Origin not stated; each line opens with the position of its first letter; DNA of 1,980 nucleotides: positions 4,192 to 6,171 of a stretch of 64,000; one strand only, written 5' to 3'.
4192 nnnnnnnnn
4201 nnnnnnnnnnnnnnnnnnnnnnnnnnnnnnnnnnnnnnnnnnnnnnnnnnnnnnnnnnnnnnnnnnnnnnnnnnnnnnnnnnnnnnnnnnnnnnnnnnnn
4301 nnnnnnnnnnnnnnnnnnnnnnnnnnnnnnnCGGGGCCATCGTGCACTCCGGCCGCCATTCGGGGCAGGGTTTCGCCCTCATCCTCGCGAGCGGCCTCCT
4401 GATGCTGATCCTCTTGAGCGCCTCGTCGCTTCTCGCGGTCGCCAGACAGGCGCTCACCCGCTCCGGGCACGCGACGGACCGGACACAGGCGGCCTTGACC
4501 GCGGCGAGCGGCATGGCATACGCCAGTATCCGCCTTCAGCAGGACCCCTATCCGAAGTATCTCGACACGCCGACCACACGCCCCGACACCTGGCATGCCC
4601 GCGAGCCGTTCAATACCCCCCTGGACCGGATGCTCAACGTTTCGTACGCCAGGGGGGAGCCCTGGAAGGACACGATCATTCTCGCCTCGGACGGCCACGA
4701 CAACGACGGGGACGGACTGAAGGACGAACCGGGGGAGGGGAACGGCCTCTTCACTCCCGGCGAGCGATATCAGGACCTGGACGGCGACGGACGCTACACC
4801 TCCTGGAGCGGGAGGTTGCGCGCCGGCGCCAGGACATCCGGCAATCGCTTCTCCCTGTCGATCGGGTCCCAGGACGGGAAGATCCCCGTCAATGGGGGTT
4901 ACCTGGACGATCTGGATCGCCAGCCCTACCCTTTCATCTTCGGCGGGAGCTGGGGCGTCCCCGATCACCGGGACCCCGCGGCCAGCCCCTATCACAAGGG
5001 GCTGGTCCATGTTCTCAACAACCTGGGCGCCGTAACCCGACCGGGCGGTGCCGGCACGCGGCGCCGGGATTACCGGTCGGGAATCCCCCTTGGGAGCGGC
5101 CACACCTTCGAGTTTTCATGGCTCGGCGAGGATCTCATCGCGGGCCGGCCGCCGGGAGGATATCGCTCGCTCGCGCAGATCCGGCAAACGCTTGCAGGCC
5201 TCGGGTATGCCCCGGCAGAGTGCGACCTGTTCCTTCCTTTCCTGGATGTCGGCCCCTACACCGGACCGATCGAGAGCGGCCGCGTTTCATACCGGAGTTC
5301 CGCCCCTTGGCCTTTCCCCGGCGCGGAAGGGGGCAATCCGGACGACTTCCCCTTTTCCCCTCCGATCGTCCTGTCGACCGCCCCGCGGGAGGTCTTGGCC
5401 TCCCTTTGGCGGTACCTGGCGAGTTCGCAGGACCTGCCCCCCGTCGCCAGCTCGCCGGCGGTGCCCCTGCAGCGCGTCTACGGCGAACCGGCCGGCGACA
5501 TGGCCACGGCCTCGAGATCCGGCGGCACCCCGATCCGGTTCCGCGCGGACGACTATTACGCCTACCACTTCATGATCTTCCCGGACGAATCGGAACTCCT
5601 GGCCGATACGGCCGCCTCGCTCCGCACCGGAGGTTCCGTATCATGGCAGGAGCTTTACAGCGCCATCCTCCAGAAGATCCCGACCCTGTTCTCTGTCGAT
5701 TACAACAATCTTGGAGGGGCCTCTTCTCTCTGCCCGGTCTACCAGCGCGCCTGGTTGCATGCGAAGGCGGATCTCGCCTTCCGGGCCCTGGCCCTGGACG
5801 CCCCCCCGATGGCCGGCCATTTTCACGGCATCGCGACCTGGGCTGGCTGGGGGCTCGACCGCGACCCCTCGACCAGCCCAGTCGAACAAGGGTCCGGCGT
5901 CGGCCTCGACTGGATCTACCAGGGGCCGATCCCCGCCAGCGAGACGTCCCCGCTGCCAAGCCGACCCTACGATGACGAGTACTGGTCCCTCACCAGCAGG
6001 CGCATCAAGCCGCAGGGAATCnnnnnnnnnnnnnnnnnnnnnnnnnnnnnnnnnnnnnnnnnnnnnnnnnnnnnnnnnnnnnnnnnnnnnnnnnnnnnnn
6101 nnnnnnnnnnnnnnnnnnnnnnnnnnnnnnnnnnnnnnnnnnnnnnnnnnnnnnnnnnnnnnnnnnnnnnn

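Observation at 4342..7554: Third giant pseudopilin-like paralog located 30 kb away, next to exopolysaccharide-type genes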

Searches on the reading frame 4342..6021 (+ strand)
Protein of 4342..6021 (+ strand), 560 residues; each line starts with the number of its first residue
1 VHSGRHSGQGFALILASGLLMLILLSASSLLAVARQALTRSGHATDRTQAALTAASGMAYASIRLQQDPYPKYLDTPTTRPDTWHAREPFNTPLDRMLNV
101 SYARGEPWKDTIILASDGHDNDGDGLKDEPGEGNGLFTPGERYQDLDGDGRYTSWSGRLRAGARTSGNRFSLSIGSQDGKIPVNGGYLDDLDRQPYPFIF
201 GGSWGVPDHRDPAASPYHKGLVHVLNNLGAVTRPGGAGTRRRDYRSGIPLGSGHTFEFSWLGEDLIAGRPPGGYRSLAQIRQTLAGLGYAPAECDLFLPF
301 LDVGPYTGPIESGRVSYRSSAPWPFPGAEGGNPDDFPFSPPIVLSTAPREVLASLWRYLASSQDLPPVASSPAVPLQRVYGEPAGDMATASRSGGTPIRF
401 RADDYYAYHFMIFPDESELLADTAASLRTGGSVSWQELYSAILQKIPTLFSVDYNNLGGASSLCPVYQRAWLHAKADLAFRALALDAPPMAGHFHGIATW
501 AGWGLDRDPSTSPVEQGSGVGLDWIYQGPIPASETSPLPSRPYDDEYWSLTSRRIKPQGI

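Call 56: predict_structure(alignment_id=A3)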
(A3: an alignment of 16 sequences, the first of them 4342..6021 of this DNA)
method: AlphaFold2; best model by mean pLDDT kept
length: 560 residues; sequences in the alignment: 16
mean_pLDDT: 64.2   pTM: 0.64
mean pLDDT of the five models: 64.2, 63.3, 62.8, 61.9, 60.3
residues with pLDDT >= 90: 78; 70-90: 166; 50-70: 118; < 50: 198
segments of 3 or more residues with pLDDT < 50: 1-5, 54-65, 67-114, 135-173, 193-207, 308-337, 365-371, 373-379, 401-408, 487-500, 512-521
pLDDT, mean of each block of 10 residues (from residue 1): 48 79 83 71 56 49 45 38 42 43 39 53 58 45 41 38 42 63 72 41 43 70 93 82 84 88 88 88 94 91 68 39 40 51 84 91 53 47 63 67 49 93 84 77 91 88 79 83 59 41 60 41 68 75 60 73
secondary structure, 60 per line:
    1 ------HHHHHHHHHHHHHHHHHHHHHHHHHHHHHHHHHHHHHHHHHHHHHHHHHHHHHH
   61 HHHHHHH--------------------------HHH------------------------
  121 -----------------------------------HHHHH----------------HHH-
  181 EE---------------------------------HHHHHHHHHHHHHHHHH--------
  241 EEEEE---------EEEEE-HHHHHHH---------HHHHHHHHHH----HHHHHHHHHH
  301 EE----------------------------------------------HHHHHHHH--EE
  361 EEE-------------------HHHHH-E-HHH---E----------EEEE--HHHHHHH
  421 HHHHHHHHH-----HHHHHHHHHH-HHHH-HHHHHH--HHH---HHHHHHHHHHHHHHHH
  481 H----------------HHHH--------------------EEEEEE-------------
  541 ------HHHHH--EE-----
elements in order: H7-67 H156-160 H216-232 E241-245 E255-259 H261-267 H277-286 H291-300 H349-356 E359-363 H383-387 E408-411 H414-429 H435-444 H446-449 H451-456 H465-481 H498-501 E522-527 H547-551

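Call 59: fold_search(model_id=the predicted structure, library=pdb)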
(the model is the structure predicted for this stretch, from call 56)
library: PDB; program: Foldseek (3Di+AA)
matches with E <= 10: 3; with E <= 0.001: 0
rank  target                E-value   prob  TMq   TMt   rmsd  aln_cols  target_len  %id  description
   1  2yjk_G                6.0e+00  0.06  0.07  0.21  10.1        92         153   15  Structure of Dps from MICROBACTERIUM ARBORESCENS in the high iron form (released 2011-06-01)
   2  2yjk_C                9.7e+00  0.03  0.07  0.19  10.7        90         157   16  Structure of Dps from MICROBACTERIUM ARBORESCENS in the high iron form (released 2011-06-01)
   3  8wai_A                9.7e+00  0.02  0.08  0.12  10.6        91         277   12  Structure of RvY_06210 at 1.45 angstrom resolution (released 2024-09-11)
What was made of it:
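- A model of the N-terminal 560 aa alone folded poorly and found nothing (calls 56, 59).
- Tried and rejected: A separate AF2 model of aa 1-560 was poor (pLDDT 64) and gave no Foldseek hits (calls 56, 59).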

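Call 76: find_homologous_proteins(query=A3, max_evalue=0.001)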
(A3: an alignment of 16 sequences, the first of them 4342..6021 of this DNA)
Query A3 (16 sequences) (560 aa, profile of the alignment): 9 proteins with E <= 0.001 among 8000 candidates.
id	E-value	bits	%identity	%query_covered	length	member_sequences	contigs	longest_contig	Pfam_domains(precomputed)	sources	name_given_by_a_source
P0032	1.6e-152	527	34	90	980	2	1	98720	-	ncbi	-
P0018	2.2e-141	490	36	78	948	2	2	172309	-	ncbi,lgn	-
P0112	1.6e-108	382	37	88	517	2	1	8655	-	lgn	-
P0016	3.8e-96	341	38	72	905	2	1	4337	-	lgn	-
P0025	1.3e-93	333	34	64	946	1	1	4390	-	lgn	-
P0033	1.6e-87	313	32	83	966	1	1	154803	-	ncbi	-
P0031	1.1e-83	300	37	64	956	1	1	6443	-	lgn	-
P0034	4.6e-77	278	34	72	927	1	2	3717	-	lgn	-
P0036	2.5e-67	246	28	89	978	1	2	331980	-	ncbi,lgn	-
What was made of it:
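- Tried and rejected: A second word-indexed homolog search with the N-terminal alignment found only known family members and no annotated bridge to GspK (call 76).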
